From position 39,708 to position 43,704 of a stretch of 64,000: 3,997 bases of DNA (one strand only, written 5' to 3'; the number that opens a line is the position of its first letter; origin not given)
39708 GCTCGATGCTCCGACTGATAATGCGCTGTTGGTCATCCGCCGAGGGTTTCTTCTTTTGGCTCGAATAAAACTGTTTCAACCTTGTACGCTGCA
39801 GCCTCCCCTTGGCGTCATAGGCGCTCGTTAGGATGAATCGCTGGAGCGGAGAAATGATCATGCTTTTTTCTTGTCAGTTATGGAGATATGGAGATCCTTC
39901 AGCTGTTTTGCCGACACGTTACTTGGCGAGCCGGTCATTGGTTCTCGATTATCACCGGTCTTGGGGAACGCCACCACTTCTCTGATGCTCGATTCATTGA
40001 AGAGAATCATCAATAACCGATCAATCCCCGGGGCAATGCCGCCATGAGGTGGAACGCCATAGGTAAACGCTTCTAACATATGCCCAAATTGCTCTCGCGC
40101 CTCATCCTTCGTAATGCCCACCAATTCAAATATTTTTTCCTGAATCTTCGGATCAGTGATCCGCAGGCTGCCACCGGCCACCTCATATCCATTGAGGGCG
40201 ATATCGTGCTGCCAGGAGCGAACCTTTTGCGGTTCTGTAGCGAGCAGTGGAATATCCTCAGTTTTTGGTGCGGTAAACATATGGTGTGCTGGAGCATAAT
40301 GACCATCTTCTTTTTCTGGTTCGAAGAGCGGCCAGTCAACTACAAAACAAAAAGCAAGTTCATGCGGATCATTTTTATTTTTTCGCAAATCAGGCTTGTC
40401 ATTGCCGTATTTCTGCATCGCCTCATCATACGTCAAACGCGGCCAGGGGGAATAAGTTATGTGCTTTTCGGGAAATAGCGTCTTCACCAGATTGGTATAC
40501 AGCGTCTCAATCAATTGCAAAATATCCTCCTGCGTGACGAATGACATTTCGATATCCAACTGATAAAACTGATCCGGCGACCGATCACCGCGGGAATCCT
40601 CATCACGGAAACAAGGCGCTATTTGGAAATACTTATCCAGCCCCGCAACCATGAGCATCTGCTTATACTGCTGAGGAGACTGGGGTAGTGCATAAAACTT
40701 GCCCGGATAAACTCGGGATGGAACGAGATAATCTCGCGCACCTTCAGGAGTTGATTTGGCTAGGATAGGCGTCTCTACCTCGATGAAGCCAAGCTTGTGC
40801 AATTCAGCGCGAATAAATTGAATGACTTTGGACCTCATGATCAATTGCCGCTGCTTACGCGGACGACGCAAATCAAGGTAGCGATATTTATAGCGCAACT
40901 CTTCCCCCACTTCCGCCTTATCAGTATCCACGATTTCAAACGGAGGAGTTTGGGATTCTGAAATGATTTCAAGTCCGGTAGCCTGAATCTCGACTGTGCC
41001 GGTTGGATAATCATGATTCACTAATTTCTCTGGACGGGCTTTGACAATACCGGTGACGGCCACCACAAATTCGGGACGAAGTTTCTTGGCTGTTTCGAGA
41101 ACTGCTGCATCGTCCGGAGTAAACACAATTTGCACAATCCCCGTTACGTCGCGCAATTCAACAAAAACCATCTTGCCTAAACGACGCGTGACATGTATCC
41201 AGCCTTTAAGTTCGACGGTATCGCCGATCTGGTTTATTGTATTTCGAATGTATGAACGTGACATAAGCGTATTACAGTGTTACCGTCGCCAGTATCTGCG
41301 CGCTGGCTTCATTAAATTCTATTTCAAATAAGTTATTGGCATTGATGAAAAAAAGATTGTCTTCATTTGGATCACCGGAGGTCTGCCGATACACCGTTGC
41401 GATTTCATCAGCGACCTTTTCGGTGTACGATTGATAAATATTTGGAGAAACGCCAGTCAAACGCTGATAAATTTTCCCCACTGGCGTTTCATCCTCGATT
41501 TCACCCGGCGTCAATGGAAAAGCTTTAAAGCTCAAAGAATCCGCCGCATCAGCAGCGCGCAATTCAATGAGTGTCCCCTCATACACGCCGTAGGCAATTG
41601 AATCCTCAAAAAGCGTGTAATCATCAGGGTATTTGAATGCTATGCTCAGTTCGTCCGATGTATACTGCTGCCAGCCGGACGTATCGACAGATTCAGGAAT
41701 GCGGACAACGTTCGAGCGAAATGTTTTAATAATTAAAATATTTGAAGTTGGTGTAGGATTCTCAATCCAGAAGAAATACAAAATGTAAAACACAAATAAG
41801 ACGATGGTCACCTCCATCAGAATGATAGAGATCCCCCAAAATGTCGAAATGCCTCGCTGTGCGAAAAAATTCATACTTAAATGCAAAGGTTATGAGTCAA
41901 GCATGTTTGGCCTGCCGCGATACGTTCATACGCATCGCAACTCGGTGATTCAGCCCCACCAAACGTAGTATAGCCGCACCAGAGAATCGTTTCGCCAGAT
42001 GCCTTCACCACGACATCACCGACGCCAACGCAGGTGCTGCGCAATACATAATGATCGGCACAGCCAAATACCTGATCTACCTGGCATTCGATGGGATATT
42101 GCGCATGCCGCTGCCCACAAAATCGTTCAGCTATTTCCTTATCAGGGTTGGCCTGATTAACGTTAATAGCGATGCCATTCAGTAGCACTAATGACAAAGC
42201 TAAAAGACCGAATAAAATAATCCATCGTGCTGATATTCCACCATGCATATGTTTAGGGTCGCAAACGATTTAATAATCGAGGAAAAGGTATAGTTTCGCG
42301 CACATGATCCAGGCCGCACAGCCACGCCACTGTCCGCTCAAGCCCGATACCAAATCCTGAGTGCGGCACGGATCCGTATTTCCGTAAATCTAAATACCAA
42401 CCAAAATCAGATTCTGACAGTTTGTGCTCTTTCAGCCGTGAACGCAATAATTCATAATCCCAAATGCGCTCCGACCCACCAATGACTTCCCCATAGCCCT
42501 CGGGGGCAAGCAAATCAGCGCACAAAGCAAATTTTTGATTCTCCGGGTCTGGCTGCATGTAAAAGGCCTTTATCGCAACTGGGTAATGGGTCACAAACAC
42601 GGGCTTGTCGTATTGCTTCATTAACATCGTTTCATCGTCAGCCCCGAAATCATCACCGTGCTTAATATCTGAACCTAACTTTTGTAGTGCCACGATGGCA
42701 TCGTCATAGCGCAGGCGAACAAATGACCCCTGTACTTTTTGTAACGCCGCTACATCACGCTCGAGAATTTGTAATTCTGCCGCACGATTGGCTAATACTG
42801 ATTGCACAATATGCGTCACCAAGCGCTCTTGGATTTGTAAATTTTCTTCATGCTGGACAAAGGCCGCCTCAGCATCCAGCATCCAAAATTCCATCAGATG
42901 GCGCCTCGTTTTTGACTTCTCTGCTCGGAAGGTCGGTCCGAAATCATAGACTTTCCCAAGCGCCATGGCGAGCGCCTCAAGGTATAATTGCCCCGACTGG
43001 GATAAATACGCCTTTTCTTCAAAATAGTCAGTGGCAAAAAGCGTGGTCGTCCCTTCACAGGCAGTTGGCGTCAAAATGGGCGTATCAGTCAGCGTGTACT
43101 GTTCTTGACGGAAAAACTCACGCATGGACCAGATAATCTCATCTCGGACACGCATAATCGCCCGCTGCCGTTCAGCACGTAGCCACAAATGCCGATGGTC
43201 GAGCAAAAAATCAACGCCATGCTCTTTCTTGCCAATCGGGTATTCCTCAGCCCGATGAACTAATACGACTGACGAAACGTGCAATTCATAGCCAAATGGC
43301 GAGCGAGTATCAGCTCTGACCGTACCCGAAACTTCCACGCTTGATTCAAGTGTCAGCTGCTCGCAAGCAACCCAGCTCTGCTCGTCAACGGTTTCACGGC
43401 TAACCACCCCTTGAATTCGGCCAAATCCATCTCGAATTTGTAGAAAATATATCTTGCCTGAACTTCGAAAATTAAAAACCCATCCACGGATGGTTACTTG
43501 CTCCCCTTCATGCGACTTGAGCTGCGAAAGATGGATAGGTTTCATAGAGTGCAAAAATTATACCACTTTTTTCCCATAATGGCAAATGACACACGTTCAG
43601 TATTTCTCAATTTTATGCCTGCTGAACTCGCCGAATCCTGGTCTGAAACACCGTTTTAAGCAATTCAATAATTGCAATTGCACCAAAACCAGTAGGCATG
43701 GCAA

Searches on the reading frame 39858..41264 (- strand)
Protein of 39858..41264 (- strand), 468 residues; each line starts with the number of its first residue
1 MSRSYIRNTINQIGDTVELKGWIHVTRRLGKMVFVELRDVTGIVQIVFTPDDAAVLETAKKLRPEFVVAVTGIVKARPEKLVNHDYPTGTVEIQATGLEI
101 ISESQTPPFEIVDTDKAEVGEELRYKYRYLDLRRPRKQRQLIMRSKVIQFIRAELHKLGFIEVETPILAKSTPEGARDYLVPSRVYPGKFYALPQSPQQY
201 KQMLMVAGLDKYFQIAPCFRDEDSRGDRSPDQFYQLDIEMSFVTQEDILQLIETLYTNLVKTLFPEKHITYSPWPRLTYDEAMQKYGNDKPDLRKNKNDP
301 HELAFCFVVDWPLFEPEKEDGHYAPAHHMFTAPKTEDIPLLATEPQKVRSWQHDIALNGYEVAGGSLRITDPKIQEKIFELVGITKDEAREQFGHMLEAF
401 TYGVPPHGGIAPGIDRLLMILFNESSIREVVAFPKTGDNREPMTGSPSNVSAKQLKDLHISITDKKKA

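Call 99: search_protein_families(library=pfam, proteins=[window:39858-41264:-], max_evalue=0.0001)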
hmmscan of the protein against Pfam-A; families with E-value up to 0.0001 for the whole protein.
window:39858-41264:- (468 aa): 2 families
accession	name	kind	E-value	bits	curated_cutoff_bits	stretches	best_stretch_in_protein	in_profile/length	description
PF00152.25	tRNA-synt_2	-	1e-114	383.2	25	1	121-436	2-307/308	tRNA synthetases class II (D, K and N)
PF01336.31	tRNA_anti-codon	-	3.2e-17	62.7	27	1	17-101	1-75/75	OB-fold nucleic acid binding domain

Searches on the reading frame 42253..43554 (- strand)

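Call 99: search_protein_families(library=pfam, proteins=[window:42253-43554:-], max_evalue=0.0001)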
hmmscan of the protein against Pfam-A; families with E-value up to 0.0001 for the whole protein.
window:42253-43554:- (433 aa): 2 families
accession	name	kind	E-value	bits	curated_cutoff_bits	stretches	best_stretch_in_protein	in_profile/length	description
PF00152.25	tRNA-synt_2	-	3.8e-75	253.3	25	1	115-426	3-306/308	tRNA synthetases class II (D, K and N)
PF01336.31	tRNA_anti-codon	-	9.8e-16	57.9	27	1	20-98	1-74/75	OB-fold nucleic acid binding domain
